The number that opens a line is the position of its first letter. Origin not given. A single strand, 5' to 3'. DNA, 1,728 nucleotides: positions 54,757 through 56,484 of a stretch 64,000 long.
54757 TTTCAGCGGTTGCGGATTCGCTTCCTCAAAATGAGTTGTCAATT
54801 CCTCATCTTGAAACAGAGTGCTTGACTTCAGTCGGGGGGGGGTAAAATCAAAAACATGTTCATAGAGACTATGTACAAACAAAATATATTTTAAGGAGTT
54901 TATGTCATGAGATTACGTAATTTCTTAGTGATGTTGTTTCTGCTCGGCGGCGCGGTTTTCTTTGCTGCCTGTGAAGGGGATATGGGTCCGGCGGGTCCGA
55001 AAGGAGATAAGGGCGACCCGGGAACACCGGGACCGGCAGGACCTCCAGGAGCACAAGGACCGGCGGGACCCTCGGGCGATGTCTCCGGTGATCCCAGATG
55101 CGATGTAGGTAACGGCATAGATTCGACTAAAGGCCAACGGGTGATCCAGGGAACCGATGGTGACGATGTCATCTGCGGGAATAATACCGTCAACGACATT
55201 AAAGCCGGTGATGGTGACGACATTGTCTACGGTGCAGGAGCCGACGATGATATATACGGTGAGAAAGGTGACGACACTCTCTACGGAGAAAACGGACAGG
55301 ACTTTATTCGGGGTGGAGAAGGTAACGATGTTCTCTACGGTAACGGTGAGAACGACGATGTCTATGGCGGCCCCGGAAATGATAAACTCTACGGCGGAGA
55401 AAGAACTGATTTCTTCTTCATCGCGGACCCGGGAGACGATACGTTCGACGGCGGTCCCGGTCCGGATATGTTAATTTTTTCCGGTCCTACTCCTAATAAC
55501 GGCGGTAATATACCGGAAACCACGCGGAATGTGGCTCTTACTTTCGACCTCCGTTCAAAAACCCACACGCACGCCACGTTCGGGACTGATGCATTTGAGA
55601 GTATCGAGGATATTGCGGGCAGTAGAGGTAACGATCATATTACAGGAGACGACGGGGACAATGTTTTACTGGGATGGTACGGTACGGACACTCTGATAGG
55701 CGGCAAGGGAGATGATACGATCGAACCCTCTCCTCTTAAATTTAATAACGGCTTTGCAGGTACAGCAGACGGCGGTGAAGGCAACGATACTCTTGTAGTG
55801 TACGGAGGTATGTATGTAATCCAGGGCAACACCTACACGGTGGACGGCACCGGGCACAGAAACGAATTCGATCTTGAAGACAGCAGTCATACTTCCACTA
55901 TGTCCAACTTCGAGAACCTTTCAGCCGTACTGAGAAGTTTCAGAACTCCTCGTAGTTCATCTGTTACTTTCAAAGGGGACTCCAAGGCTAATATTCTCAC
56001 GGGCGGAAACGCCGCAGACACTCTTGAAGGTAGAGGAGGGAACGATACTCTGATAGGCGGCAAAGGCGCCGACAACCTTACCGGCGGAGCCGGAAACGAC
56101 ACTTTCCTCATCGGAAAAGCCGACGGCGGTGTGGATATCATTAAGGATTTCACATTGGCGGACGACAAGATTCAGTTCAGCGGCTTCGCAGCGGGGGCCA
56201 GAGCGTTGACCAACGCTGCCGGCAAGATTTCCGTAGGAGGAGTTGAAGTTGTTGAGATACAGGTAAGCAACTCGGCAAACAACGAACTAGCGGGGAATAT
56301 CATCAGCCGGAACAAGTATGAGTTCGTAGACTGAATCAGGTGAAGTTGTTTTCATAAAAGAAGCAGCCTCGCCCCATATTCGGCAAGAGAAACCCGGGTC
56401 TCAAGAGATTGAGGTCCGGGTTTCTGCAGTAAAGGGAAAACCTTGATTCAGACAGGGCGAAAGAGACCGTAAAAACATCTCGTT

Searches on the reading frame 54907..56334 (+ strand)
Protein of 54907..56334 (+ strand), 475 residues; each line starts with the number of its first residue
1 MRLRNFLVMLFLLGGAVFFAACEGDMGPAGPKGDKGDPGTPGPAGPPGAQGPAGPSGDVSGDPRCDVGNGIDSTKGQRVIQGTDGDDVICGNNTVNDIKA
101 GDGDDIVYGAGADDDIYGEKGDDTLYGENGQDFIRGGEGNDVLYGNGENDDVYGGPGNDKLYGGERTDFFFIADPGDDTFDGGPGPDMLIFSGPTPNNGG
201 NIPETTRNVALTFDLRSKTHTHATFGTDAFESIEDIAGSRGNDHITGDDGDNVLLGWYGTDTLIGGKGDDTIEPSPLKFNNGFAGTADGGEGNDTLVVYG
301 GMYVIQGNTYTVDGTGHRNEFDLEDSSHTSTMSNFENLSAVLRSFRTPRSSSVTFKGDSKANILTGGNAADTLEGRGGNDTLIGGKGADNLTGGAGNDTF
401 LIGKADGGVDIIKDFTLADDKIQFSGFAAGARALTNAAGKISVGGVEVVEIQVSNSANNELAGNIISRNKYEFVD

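Call 13: search_protein_families(library=pfam, proteins=[window:54907-56334:+])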
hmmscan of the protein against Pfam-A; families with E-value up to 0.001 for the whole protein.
window:54907-56334:+ (475 aa): 1 family
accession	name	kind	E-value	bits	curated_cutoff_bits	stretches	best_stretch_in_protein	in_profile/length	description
PF00353.25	HemolysinCabind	-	2.5e-35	120.4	23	6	126-161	1-36/36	RTX calcium-binding nonapeptide repeat (4 copies)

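Call 14: find_homologous_proteins(query=window:54907-56334:+)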
Query window:54907-56334:+ (475 aa): 6854 proteins with E <= 0.001 among 8000 candidates; the best 120 are listed.
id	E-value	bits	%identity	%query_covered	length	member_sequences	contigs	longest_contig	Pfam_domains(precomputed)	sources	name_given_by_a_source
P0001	0.0e+0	1052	100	100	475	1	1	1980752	PF00353.26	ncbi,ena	-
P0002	2.7e-209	714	72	100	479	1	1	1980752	PF00353.26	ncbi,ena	-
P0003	1.3e-208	712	74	100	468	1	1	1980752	PF08548.18,PF00353.26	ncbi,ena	-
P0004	2.0e-202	692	73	100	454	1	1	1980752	PF00353.26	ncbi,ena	-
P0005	8.9e-180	617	67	100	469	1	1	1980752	PF01391.24,PF08548.18,PF00353.26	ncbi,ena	-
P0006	7.1e-169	581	65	100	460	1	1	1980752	PF01391.24,PF00353.26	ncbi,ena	-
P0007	5.1e-159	548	62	100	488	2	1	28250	PF01391.24,PF08548.18,PF00353.26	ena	-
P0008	1.4e-143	497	59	98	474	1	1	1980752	PF01391.24,PF08548.18,PF00353.26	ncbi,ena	-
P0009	1.5e-142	494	57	100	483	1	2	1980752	PF01391.24,PF00353.26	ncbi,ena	-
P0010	7.9e-131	455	56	100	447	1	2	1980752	PF01391.24,PF00353.26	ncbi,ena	-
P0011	1.4e-104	369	49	100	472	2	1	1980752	PF01391.24,PF00353.26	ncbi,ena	-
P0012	7.9e-99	350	48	100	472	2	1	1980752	PF01391.24,PF00353.26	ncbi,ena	-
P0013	8.7e-98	346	47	100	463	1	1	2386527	PF01391.24,PF00353.26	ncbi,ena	-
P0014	6.8e-95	337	48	100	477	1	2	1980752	PF01391.24,PF00353.26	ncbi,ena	-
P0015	2.3e-82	295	41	100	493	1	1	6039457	PF00353.26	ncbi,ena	-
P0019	1.2e-60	224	40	60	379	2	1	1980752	PF01391.24,PF00353.26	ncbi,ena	-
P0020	4.2e-60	222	44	62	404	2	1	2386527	PF01391.24,PF00353.26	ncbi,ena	-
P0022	9.0e-60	221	35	72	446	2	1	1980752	PF00353.26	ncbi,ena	-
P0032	6.8e-56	208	43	60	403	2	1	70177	PF00353.26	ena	-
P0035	1.3e-55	207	37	100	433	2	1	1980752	PF00353.26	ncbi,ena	-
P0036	1.2e-54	204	37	60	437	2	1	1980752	PF01391.24,PF00353.26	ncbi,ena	-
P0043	5.3e-51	192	42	63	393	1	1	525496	PF01391.24,PF00353.26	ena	-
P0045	3.4e-50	189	41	62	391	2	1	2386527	PF01391.24,PF00353.26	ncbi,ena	-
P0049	2.7e-48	183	38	96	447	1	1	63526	PF00353.26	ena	-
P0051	2.9e-47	180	41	60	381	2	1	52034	PF01391.24,PF00353.26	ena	-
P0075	2.3e-41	160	42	63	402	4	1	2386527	PF01391.24,PF00353.26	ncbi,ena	-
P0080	6.4e-41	159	40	69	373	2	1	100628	PF01391.24,PF00353.26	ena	-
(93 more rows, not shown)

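Call 15: find_encoding_contigs(protein=P0001, flank=1000, max_places=3)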
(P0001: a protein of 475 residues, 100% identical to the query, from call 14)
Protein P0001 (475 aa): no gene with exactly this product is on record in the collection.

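Call 16: list_cluster_members(proteins=[P0001, P0013, P0007, P0043])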
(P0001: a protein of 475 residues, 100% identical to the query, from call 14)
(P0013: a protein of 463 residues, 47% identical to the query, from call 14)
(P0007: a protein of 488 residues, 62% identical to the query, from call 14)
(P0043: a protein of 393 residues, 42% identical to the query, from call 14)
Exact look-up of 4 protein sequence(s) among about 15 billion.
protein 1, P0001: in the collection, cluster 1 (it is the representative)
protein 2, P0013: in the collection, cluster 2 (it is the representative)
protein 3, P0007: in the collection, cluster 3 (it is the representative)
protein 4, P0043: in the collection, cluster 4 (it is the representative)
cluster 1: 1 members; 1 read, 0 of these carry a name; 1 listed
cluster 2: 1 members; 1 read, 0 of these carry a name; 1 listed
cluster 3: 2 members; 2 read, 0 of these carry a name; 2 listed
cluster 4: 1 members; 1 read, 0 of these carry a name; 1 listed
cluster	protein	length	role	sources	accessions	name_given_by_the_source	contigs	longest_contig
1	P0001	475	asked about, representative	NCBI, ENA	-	-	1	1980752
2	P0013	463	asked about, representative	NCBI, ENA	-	-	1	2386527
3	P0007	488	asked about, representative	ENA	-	-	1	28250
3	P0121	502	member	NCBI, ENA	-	-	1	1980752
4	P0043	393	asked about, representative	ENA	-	-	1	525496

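Call 18: find_related_loci(query=A1, collection=genome_contigs, flank=1500)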
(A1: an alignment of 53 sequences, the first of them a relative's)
Query A1 (475 aa) in genome_contigs; peptide patterns used: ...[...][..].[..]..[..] (x = any residue, [..] = any of these).
571 stretches matched a pattern (row limit reached: there are more); 525 encode a relative of the query (tblastn E <= 1e-3); the best 80 are kept; 80 distinct loci.
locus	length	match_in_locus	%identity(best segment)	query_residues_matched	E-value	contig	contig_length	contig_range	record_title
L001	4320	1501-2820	47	1-475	1e-102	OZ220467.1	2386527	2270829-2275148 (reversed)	MAG: Thermodesulfobacteriota bacterium isolate aae6c288-ea75-4acf-8f30-d59ed56bdf13 genome assembly, chromosome: 1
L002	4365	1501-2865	47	69-472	7e-73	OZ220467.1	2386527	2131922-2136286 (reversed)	MAG: Thermodesulfobacteriota bacterium isolate aae6c288-ea75-4acf-8f30-d59ed56bdf13 genome assembly, chromosome: 1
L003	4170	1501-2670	42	1-475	2e-52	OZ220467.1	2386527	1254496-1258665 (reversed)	MAG: Thermodesulfobacteriota bacterium isolate aae6c288-ea75-4acf-8f30-d59ed56bdf13 genome assembly, chromosome: 1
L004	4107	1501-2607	42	1-474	3e-47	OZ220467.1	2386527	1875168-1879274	MAG: Thermodesulfobacteriota bacterium isolate aae6c288-ea75-4acf-8f30-d59ed56bdf13 genome assembly, chromosome: 1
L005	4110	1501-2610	42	1-474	4e-47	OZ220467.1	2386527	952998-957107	MAG: Thermodesulfobacteriota bacterium isolate aae6c288-ea75-4acf-8f30-d59ed56bdf13 genome assembly, chromosome: 1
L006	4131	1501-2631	42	1-468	2e-43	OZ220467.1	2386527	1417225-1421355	MAG: Thermodesulfobacteriota bacterium isolate aae6c288-ea75-4acf-8f30-d59ed56bdf13 genome assembly, chromosome: 1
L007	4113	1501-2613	42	15-474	4e-43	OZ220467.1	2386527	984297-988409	MAG: Thermodesulfobacteriota bacterium isolate aae6c288-ea75-4acf-8f30-d59ed56bdf13 genome assembly, chromosome: 1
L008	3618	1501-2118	44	15-239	3e-41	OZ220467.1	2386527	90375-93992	MAG: Thermodesulfobacteriota bacterium isolate aae6c288-ea75-4acf-8f30-d59ed56bdf13 genome assembly, chromosome: 1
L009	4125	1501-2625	40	15-474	7e-41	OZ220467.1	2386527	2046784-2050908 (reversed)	MAG: Thermodesulfobacteriota bacterium isolate aae6c288-ea75-4acf-8f30-d59ed56bdf13 genome assembly, chromosome: 1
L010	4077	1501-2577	39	15-475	3e-40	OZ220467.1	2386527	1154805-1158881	MAG: Thermodesulfobacteriota bacterium isolate aae6c288-ea75-4acf-8f30-d59ed56bdf13 genome assembly, chromosome: 1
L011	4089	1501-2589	39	1-468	9e-40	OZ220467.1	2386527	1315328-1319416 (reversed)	MAG: Thermodesulfobacteriota bacterium isolate aae6c288-ea75-4acf-8f30-d59ed56bdf13 genome assembly, chromosome: 1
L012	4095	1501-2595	42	1-474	8e-40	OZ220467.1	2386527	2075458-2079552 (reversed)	MAG: Thermodesulfobacteriota bacterium isolate aae6c288-ea75-4acf-8f30-d59ed56bdf13 genome assembly, chromosome: 1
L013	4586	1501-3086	50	1-452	3e-47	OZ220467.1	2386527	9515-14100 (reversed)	MAG: Thermodesulfobacteriota bacterium isolate aae6c288-ea75-4acf-8f30-d59ed56bdf13 genome assembly, chromosome: 1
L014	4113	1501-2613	35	1-474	3e-33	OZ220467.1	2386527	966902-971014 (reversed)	MAG: Thermodesulfobacteriota bacterium isolate aae6c288-ea75-4acf-8f30-d59ed56bdf13 genome assembly, chromosome: 1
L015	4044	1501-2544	37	15-461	4e-33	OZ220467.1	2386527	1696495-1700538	MAG: Thermodesulfobacteriota bacterium isolate aae6c288-ea75-4acf-8f30-d59ed56bdf13 genome assembly, chromosome: 1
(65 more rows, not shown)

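Call 22: find_encoding_contigs(protein=P0007, flank=10000, max_places=5)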
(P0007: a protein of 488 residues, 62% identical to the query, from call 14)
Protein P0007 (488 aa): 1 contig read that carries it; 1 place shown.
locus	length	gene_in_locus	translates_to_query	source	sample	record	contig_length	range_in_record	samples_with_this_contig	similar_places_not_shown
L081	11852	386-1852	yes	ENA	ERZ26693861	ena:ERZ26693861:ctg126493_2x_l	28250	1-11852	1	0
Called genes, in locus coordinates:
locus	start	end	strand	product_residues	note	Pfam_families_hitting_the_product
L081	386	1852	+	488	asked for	PF01391:Collagen (weak), PF08548:Peptidase_M10_C (faint), PF00353:HemolysinCabind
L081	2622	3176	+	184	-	PF00156:Pribosyltran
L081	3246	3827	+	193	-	PF00398:RrnaAD (weak), PF13489:Methyltransf_23 (weak), PF13847:Methyltransf_31 (weak), PF08241:Methyltransf_11 (weak), PF08242:Methyltransf_12 (weak), PF13649:Methyltransf_25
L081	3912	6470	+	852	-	PF02739:5_3_exonuc_N, PF01367:5_3_exonuc, PF01612:DNA_pol_A_exo1, PF22619:DNA_polI_exo1, PF00476:DNA_pol_A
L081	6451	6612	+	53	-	PF00476:DNA_pol_A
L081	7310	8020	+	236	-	PF02113:Peptidase_S13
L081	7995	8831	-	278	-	PF00398:RrnaAD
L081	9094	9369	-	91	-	PF04977:DivIC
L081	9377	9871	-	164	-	PF00753:Lactamase_B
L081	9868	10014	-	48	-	-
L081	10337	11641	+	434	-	PF01391:Collagen (weak), PF00353:HemolysinCabind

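Call 23: find_encoding_contigs(protein=P0003, flank=3000, max_places=3)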
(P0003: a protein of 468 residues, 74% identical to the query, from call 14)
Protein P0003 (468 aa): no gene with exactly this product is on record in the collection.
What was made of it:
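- Tried and rejected: I wanted to tabulate all paralog promoters. find_encoding_contigs has no record for P0001 or P0003 (calls 15, 23).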

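Call 28: find_encoding_contigs(protein=P0043, flank=10000, max_places=3)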
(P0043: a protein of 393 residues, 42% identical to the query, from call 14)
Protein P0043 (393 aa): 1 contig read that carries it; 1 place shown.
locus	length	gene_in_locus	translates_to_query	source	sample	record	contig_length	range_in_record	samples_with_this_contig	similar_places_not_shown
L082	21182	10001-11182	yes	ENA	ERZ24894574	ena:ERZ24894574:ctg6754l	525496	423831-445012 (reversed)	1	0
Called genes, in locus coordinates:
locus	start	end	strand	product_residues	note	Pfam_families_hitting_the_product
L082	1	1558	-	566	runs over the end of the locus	PF10246:MRP-S35 (faint), PF00575:S1, PF23459:S1_RRP5 (weak), PF00575:S1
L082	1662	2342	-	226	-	PF02224:Cytidylate_kin, PF13189:Cytidylate_kin2 (weak), PF13238:AAA_18 (weak), PF13207:AAA_17 (faint)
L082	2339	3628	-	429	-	PF00275:EPSP_synthase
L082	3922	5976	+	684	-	PF06005:ZapB (faint), PF03050:DDE_Tnp_IS66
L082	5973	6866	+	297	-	PF14236:DruA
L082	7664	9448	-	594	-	PF14236:DruA, PF13808:DDE_Tnp_1_assoc, PF01609:DDE_Tnp_1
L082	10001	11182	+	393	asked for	PF01391:Collagen, PF00353:HemolysinCabind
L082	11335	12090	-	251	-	-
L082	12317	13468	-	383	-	PF01391:Collagen, PF00353:HemolysinCabind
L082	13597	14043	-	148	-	-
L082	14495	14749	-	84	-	-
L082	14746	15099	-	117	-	PF13936:HTH_38, PF13565:HTH_32 (faint)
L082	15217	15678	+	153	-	PF09996:DUF2237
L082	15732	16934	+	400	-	PF01676:Metalloenzyme, PF10143:PhosphMutase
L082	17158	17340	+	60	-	-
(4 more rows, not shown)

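Call 29: find_encoding_contigs(protein=P0032, flank=10000, max_places=3)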
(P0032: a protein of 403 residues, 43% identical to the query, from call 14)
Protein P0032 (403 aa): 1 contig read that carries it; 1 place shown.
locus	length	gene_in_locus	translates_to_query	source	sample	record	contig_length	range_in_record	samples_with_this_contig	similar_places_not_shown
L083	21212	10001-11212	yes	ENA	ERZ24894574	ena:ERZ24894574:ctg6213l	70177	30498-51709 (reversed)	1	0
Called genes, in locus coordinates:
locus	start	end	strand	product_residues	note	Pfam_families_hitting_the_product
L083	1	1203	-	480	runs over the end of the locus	PF03951:Gln-synt_N, PF00120:Gln-synt_C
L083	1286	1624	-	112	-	PF00543:P-II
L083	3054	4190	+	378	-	PF01391:Collagen (weak), PF00353:HemolysinCabind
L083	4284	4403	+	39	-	-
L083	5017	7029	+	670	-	PF06005:ZapB (faint), PF03050:DDE_Tnp_IS66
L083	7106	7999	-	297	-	PF14236:DruA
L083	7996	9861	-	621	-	PF03050:DDE_Tnp_IS66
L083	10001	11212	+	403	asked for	PF00353:HemolysinCabind (weak)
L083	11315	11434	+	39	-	-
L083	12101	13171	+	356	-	PF01609:DDE_Tnp_1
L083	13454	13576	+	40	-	-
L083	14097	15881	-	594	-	PF14236:DruA, PF13808:DDE_Tnp_1_assoc, PF01609:DDE_Tnp_1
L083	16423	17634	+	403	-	-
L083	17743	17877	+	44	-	-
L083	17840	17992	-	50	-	-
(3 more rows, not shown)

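Call 30: find_encoding_contigs(protein=P0049, flank=10000, max_places=3)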
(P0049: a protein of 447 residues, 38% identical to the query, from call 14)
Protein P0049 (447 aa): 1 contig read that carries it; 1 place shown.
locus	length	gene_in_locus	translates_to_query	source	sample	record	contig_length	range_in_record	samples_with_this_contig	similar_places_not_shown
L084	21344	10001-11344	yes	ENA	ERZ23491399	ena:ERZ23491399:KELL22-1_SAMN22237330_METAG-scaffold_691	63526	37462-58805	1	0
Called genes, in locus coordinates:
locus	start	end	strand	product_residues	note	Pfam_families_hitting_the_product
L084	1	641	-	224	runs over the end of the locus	PF07963:N_methyl, PF11612:T2SSJ (weak)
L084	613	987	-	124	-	PF07963:N_methyl (weak)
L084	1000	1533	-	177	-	PF07963:N_methyl (weak)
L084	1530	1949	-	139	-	PF08334:T2SSG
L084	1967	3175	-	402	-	PF28597:T2SSF_N, PF00482:T2SSF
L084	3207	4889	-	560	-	PF05157:MshEN, PF00437:T2SSE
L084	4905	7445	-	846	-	PF21305:type_II_gspD_N0, PF03958:Secretin_N, PF00263:Secretin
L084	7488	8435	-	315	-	PF13180:PDZ_2 (weak)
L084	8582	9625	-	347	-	PF14399:BtrH_N, PF13529:Peptidase_C39_2 (weak), PF16169:DUF4872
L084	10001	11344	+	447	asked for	PF00353:HemolysinCabind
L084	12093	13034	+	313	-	PF06626:DUF1152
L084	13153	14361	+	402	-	PF01385:OrfB_IS605, PF07282:Cas12f1-like_TNB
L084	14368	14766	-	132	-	PF12092:DUF3568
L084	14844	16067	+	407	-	PF00375:SDF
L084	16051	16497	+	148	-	PF03652:RuvX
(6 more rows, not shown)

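Call 48: find_encoding_contigs(protein=P0051, flank=10000, max_places=3)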
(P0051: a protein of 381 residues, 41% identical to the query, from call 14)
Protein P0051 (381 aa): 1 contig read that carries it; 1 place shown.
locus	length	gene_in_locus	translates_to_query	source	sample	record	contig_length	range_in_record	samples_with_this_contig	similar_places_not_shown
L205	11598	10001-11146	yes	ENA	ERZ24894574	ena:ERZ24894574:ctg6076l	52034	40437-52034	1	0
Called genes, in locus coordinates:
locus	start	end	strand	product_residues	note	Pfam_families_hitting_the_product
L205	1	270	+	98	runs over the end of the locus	-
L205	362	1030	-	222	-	PF13358:DDE_3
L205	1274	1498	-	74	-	-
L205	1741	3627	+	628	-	PF03050:DDE_Tnp_IS66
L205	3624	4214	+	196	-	PF14236:DruA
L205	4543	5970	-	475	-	PF00875:DNA_photolyase, PF03441:FAD_binding_7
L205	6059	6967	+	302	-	PF03193:RsgA_GTPase (faint), PF00009:GTP_EFTU (faint), PF00350:Dynamin_N (faint), PF01926:MMR_HSR1, PF02421:FeoB_N, PF04548:AIG1 (weak), PF10662:PduV-EutP (weak), PF07650:KH_2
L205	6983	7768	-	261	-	PF00378:ECH_1, PF16113:ECH_2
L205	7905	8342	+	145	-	PF01451:LMWPc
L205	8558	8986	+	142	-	-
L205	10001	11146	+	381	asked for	PF01391:Collagen (weak), PF00353:HemolysinCabind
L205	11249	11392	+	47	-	-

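Call 49: find_encoding_contigs(protein=P0080, flank=10000, max_places=3)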
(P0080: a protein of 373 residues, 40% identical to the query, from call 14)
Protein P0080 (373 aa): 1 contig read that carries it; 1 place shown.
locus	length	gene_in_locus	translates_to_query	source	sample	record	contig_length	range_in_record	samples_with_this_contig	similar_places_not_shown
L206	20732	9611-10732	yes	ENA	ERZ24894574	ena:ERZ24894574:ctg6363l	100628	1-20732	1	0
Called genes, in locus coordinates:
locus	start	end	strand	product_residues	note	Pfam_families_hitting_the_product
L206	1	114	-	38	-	?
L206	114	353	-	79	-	PF01206:TusA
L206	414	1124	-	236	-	PF13507:GATase_5, PF01965:DJ-1_PfpI (faint)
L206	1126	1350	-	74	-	PF02700:PurS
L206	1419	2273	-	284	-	PF02195:ParB_N, PF17762:HTH_ParB, PF23552:ParB_C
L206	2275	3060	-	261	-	PF00142:Fer4_NifH (faint), PF01656:CbiA, PF02374:ArsA_ATPase (weak), PF06564:CBP_BcsQ (faint), PF09140:MipZ (faint), PF10609:ParA, PF13614:AAA_31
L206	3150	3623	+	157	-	PF04608:PgpA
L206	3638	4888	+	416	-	PF00994:MoCF_biosynth, PF18146:CinA_KH, PF02464:CinA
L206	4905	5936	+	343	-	PF00154:RecA_N, PF06745:ATPase (faint), PF08423:Rad51 (faint), PF27531:MT3502_N (weak), PF21096:RecA_C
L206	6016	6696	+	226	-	PF00814:TsaD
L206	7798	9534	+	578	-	PF01609:DDE_Tnp_1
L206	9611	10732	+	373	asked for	PF01391:Collagen (weak), PF00353:HemolysinCabind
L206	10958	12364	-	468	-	-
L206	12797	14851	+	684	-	PF06005:ZapB (faint), PF03050:DDE_Tnp_IS66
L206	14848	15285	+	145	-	-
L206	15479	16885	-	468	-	-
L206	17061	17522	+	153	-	PF14236:DruA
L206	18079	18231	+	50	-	-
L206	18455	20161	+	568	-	PF02776:TPP_enzyme_N, PF00205:TPP_enzyme_M, PF02775:TPP_enzyme_C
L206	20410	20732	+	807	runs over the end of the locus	PF17764:PriA_3primeBD, PF00270:DEAD, PF04851:ResIII, PF18319:Zn_ribbon_PriA, PF00271:Helicase_C (weak), PF18074:PriA_C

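Call 59: find_encoding_contigs(protein=P0075, flank=1500, max_places=10)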
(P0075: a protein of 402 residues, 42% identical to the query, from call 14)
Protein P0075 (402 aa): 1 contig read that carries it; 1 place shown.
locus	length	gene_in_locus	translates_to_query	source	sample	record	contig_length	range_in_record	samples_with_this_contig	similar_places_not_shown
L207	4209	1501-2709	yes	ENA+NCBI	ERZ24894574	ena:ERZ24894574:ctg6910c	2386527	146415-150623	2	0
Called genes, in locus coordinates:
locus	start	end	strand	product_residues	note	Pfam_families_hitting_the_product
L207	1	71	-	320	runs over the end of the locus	PF01497:Peripla_BP_2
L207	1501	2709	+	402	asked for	PF01391:Collagen (weak), PF00353:HemolysinCabind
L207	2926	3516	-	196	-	PF00117:GATase, PF07722:Peptidase_C26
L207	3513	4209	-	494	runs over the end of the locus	PF04715:, PF00425:Chorismate_bind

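Call 76: predict_structure(alignment_id=A1)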
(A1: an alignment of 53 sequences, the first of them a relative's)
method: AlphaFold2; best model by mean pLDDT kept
length: 475 residues; sequences in the alignment: 53
mean_pLDDT: 86.5   pTM: 0.82
mean pLDDT of the five models: 86.5, 85.5, 85.0, 84.2, 83.7
residues with pLDDT >= 90: 316; 70-90: 82; 50-70: 54; < 50: 23
segments of 3 or more residues with pLDDT < 50: 1-3, 14-16, 18-27, 33-37
pLDDT, mean of each block of 10 residues (from residue 1): 51 47 45 49 64 59 86 84 95 94 96 95 96 96 93 96 95 94 95 80 73 94 92 93 95 91 96 76 83 92 82 69 76 92 83 95 96 97 96 98 95 98 97 98 98 98 98 96
secondary structure, 60 per line:
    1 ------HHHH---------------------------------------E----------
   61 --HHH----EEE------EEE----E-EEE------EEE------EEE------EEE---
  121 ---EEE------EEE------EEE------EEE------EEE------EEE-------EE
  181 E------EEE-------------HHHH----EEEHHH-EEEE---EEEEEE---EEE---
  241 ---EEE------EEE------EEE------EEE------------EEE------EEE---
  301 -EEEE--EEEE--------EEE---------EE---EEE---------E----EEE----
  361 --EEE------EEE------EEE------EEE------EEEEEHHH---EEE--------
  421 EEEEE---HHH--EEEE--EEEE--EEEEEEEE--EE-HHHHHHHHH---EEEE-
elements in order: H7-10 E70-72 E79-81 E88-90 E97-99 E106-108 E115-117 E124-126 E133-135 E142-144 E151-153 E160-162 E169-171 E179-181 E188-190 H204-207 E212-214 E219-222 E226-231 E235-237 E244-246 E253-255 E262-264 E271-273 E286-288 E295-297 E302-305 E308-311 E320-322 E337-339 E354-356 E363-365 E372-374 E381-383 E390-392 E399-403 E410-412 E421-425 E434-437 E440-443 E446-453 H459-467 E471-474
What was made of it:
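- On RTX (repeats-in-toxin) proteins: The AlphaFold2 model has pLDDT 86.5 with strands at a 9-residue period (call 76).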

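Call 78: fold_search(model_id=the predicted structure, library=pdb)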
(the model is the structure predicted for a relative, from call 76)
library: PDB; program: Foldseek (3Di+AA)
matches with E <= 10: 192; with E <= 0.001: 21
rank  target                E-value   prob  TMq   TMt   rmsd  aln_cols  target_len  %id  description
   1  7usl_C                3.2e-09  1.00  0.28  0.20  14.1       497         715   22  Integrin alphaM/beta2 ectodomain in complex with adenylate cyclase toxin RTX751 and M1F5 Fab (released 2022-08-17)
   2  7rah_E                6.5e-07  1.00  0.30  0.38  13.0       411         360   19  Adenylate cyclase toxin RTX domain fragment bound to M1H5 Fab and M2B10 Fab (released 2021-09-15)
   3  6sus                  7.6e-06  1.00  0.19  0.31  15.1       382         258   18  Crystal structure of RTX domain blocks IV and V of adenylate cyclase toxin from Bordetella pertussis (released 2020-09-16)
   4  2zj7                  7.0e-05  1.00  0.15  0.13  15.3       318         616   22  Crystal structure of D157A mutant of Pseudomonas sp. MIS38 lipase (released 2008-12-02)
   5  2zj6                  1.0e-04  0.99  0.14  0.12  15.5       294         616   23  Crystal structure of D337A mutant of Pseudomonas sp. MIS38 lipase (released 2008-12-02)
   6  1k7i                  1.2e-04  1.00  0.19  0.19  11.9       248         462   21  PrtC from Erwinia chrysanthemi: Y228F mutant (released 2002-10-19)
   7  1k7g                  2.0e-04  1.00  0.20  0.21  11.7       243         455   21  PrtC from Erwinia chrysanthemi (released 2002-10-19)
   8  3hbu_P                2.1e-04  1.00  0.19  0.19  11.9       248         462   21  PrtC methionine mutants: M226H DESY (released 2009-07-21)
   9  1omj                  2.2e-04  1.00  0.19  0.19  11.9       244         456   22  CRYSTAL STRUCTURE OF A PSYCHROPHILIC ALKALINE PROTEASE FROM PSEUDOMONAS TAC II 18 (released 2003-07-15)
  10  2z8z                  2.2e-04  0.99  0.14  0.12  15.8       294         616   24  Crystal structure of a platinum-bound S445C mutant of Pseudomonas sp. MIS38 lipase (released 2007-10-30)
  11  1k7q                  2.4e-04  1.00  0.19  0.19  11.9       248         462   21  PrtC from Erwinia chrysanthemi: E189A mutant (released 2002-10-20)
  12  2zvd_A                3.4e-04  0.99  0.13  0.10  16.0       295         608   21  Crystal structure of Pseudomonas sp. MIS38 lipase in an open conformation (released 2009-11-10)
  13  1g9k                  3.5e-04  1.00  0.18  0.19  10.6       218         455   24  CRYSTAL STRUCTURE OF A PSYCHROPHILIC ALKALINE PROTEASE FROM PSEUDOMONAS TAC II 18 (released 2003-02-14)
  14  4i35                  4.1e-04  1.00  0.19  0.19  12.3       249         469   20  The crystal structure of serralysin (released 2013-11-27)
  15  3hb2                  4.1e-04  1.00  0.19  0.19  11.9       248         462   21  PrtC methionine mutants: M226I (released 2009-08-04)
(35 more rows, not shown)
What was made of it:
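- On RTX (repeats-in-toxin) proteins: The best Foldseek match is the CyaA RTX domain, 7usl_C, at 3.2e-9 (call 78).
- Closest known: RTX beta-roll proteins. Same: The proteins have nonapeptide Ca2+-binding repeats with a predicted beta-roll (calls 13, 76, 78) and an N-terminal GXY collagen-like stretch.
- The proteins have an RTX beta-roll, a collagen-like region and a lipobox (calls 13, 76, 78).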
